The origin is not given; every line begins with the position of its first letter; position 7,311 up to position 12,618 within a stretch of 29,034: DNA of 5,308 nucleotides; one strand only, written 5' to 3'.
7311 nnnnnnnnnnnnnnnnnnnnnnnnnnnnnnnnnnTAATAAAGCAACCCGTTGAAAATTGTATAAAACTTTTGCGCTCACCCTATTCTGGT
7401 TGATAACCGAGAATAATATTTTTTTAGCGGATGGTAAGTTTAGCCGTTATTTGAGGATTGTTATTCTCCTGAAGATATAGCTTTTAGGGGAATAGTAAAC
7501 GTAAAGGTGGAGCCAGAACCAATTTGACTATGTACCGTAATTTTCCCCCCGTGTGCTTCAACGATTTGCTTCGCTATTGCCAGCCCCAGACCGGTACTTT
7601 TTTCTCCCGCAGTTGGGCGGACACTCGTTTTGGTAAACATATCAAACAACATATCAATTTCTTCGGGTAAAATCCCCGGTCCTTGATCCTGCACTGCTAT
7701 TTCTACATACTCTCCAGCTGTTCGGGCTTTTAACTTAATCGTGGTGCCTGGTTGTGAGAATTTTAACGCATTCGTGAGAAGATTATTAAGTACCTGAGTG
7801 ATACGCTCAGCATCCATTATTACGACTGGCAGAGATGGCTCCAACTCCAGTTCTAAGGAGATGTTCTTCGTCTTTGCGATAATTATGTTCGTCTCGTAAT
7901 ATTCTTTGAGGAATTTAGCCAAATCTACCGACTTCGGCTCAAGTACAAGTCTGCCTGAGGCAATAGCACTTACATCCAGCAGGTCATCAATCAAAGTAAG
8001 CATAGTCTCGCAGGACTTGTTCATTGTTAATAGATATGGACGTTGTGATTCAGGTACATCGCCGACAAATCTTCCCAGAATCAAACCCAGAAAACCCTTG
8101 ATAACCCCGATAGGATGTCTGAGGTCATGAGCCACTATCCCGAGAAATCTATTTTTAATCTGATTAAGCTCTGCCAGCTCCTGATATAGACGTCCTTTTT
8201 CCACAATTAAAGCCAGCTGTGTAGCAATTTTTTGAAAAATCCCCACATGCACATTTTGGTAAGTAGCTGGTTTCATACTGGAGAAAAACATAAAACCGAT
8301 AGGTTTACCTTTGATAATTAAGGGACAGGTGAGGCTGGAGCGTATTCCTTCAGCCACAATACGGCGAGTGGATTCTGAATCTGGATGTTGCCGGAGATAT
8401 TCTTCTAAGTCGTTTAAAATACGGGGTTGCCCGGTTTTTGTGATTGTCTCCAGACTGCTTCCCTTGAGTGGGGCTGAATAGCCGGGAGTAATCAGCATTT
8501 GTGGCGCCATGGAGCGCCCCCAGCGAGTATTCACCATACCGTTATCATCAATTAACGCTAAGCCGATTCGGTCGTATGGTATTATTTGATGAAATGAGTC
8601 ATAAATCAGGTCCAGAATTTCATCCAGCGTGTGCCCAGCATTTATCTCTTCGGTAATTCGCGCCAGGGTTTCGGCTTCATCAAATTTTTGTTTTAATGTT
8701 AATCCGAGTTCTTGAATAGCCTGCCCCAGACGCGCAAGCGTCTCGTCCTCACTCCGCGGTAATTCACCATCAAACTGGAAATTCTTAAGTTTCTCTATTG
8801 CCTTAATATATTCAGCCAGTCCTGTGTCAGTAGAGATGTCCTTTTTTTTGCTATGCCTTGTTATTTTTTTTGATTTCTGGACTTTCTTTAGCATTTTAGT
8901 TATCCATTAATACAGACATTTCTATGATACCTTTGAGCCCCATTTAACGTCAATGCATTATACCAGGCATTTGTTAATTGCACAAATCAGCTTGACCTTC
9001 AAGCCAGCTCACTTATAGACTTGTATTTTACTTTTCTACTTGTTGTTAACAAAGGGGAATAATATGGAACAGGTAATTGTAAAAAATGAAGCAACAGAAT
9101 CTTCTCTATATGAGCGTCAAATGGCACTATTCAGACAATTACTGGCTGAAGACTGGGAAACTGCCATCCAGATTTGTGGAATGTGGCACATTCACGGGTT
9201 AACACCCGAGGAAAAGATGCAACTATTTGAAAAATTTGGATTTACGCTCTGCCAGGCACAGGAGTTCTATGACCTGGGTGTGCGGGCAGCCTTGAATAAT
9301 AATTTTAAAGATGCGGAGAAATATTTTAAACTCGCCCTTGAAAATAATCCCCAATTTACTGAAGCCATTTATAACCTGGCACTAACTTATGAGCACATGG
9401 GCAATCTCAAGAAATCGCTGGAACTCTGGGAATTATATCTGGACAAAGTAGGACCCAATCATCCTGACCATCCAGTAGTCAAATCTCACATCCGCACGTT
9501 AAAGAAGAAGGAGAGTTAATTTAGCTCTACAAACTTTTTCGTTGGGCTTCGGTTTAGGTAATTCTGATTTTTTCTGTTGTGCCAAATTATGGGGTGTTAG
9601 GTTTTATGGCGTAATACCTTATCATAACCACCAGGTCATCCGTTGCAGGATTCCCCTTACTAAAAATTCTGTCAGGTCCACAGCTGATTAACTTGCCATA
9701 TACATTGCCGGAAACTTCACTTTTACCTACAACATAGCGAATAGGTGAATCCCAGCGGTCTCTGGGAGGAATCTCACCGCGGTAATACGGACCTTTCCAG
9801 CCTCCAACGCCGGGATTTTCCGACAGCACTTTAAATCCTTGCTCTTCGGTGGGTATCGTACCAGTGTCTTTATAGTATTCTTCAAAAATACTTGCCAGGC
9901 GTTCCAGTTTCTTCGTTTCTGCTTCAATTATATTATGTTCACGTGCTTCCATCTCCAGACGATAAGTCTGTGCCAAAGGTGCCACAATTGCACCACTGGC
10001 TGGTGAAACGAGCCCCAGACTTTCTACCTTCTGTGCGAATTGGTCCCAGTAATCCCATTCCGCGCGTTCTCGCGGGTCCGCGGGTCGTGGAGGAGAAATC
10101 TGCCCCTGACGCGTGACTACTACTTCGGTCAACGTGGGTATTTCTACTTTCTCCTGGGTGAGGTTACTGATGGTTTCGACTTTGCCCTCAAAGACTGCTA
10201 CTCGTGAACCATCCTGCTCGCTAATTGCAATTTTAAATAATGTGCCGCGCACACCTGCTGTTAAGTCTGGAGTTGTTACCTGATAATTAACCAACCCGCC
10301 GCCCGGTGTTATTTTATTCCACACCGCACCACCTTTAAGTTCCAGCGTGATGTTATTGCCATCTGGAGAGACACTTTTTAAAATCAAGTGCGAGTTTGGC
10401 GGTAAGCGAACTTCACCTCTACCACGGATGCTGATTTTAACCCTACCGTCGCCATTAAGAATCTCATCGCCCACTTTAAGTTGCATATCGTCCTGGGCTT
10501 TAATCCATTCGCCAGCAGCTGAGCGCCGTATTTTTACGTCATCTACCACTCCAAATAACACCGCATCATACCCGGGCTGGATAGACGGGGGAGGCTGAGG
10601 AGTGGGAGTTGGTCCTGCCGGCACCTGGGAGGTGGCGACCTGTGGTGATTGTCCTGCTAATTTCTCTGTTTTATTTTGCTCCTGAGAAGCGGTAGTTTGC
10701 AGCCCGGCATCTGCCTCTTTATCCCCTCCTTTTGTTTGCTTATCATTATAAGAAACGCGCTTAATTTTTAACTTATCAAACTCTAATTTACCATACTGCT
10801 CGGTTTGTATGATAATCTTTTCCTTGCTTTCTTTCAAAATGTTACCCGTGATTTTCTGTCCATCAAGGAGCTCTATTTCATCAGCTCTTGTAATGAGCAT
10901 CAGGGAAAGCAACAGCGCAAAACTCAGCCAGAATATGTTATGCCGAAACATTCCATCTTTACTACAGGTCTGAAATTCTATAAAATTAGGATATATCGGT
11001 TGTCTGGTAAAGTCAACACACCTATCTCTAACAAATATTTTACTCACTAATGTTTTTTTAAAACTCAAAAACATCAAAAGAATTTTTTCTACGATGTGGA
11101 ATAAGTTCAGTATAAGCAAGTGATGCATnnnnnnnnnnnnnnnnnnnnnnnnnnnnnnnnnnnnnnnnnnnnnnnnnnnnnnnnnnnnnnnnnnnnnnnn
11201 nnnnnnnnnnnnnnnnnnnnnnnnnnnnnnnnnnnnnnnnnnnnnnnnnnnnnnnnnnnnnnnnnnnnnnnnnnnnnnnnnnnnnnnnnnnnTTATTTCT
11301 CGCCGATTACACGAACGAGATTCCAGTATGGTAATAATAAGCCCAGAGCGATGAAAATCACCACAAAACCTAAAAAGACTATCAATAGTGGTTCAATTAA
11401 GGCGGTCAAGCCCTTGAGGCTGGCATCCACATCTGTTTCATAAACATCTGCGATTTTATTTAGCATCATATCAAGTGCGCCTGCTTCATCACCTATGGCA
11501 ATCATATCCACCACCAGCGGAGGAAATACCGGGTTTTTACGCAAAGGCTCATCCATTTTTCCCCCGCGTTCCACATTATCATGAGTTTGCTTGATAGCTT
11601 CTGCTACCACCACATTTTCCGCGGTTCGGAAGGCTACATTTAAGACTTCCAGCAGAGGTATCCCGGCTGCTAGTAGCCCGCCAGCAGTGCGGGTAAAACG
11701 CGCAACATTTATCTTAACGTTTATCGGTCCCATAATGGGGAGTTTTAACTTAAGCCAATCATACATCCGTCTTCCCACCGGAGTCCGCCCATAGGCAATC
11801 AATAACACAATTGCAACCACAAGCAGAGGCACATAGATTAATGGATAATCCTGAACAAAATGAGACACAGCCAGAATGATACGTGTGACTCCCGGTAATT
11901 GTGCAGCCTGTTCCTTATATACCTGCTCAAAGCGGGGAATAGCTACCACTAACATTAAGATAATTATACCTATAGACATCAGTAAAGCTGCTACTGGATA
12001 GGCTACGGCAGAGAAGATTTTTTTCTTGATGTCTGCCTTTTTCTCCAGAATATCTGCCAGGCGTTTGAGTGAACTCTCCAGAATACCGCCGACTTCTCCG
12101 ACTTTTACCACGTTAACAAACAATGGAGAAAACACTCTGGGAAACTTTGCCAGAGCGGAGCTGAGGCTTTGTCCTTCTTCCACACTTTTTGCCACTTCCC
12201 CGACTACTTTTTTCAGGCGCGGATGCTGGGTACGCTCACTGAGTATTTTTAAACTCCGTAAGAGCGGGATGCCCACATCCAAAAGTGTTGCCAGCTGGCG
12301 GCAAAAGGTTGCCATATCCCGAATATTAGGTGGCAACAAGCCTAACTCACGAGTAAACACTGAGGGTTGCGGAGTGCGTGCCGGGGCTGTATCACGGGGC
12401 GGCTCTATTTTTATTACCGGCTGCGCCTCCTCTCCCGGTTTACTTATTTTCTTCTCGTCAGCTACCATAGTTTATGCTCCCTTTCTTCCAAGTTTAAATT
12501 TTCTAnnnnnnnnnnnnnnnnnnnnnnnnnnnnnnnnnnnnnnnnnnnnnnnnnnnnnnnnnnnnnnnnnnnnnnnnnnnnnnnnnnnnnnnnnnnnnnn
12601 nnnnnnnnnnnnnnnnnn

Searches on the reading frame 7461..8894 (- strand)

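Call 12: search_protein_families(library=pfam, proteins=[window:7461-8894:-], max_evalue=0.001)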
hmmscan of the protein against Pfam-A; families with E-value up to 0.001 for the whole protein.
window:7461-8894:- (477 aa): 5 families
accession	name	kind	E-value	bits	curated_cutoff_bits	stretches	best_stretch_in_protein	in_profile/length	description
PF02518.31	HATPase_c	-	1.4e-29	103.2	26.4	1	361-471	2-110/111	Histidine kinase-, DNA gyrase B-, and HSP90-like ATPase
PF00512.31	HisKA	-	2e-14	53.8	26.9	1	247-313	2-65/66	His Kinase A (phospho-acceptor) domain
PF13185.12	GAF_2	-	1.2e-12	48.6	28.6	1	88-232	2-136/136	GAF domain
PF01590.32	GAF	-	5e-10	40.5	22.4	1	90-229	2-131/133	GAF domain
PF13581.12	HATPase_c_2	-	5.1e-05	23.7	27.4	1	362-447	29-111/127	Histidine kinase-like ATPase domain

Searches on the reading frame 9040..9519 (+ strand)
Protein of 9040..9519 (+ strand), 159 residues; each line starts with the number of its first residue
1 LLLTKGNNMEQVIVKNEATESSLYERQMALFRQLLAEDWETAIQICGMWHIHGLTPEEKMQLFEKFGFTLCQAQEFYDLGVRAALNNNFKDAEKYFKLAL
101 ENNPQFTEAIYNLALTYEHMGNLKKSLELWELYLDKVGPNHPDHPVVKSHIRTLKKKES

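Call 72: search_protein_families(library=pfam, proteins=[window:9040-9519:+], max_evalue=0.001)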
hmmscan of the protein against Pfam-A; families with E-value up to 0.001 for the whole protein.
window:9040-9519:+ (159 aa): 7 families
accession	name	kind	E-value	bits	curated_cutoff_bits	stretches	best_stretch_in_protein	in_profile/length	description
PF07719.23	TPR_2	-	7e-08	32.5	27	1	74-105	2-33/34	Tetratricopeptide repeat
PF00515.34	TPR_1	-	6.8e-07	29.3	27.8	0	76-106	4-34/34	Tetratricopeptide repeat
PF13424.12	TPR_12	-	4.2e-06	27.3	30.1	0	108-137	3-33/77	Tetratricopeptide repeat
PF13431.12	TPR_17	-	8.7e-06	26.1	24.4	1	95-127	1-33/34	Tetratricopeptide repeat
PF14559.12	TPR_19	-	1.2e-05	26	25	1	86-130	4-48/68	Tetratricopeptide repeat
PF13428.12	TPR_14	-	1.4e-05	25.7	23.5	0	77-114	5-42/44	Tetratricopeptide repeat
PF13432.12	TPR_16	-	0.0002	22.2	32.7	1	77-134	1-58/65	Tetratricopeptide repeat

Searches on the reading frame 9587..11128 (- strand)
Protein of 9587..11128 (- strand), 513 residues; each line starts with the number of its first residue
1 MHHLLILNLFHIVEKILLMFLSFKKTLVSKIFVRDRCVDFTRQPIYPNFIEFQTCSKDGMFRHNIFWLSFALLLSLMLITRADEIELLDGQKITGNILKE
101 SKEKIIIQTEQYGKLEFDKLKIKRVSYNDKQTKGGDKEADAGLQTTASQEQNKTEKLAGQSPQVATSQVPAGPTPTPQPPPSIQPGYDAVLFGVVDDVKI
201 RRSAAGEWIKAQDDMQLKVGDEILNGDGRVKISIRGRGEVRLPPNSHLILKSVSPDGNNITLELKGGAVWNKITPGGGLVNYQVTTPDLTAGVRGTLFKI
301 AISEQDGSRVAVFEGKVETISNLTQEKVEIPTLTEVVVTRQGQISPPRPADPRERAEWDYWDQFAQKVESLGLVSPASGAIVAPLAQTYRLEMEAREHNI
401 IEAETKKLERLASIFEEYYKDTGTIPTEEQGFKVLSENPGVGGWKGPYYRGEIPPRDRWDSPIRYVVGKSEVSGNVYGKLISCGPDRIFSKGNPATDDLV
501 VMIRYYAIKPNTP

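Call 12: search_protein_families(library=pfam, proteins=[window:9587-11128:-], max_evalue=0.001)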
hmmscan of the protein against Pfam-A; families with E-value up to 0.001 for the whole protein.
window:9587-11128:- (513 aa): 2 families
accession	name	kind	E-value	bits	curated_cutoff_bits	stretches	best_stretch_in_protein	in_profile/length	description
PF04773.18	FecR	-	6.2e-14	52.7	24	1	227-318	8-97/97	FecR protein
PF08334.16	T2SSG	-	7.6e-09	36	21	1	402-486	12-93/108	Type II secretion system (T2SS), protein G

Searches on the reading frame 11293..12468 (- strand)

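Call 12: search_protein_families(library=pfam, proteins=[window:11293-12468:-], max_evalue=0.001)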
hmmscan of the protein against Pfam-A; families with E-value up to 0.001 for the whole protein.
window:11293-12468:- (391 aa): 1 family
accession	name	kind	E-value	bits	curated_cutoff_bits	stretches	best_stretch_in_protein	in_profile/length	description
PF00482.28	T2SSF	-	5.6e-59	198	25.2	2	55-178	1-125/125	Type II secretion system (T2SS), protein F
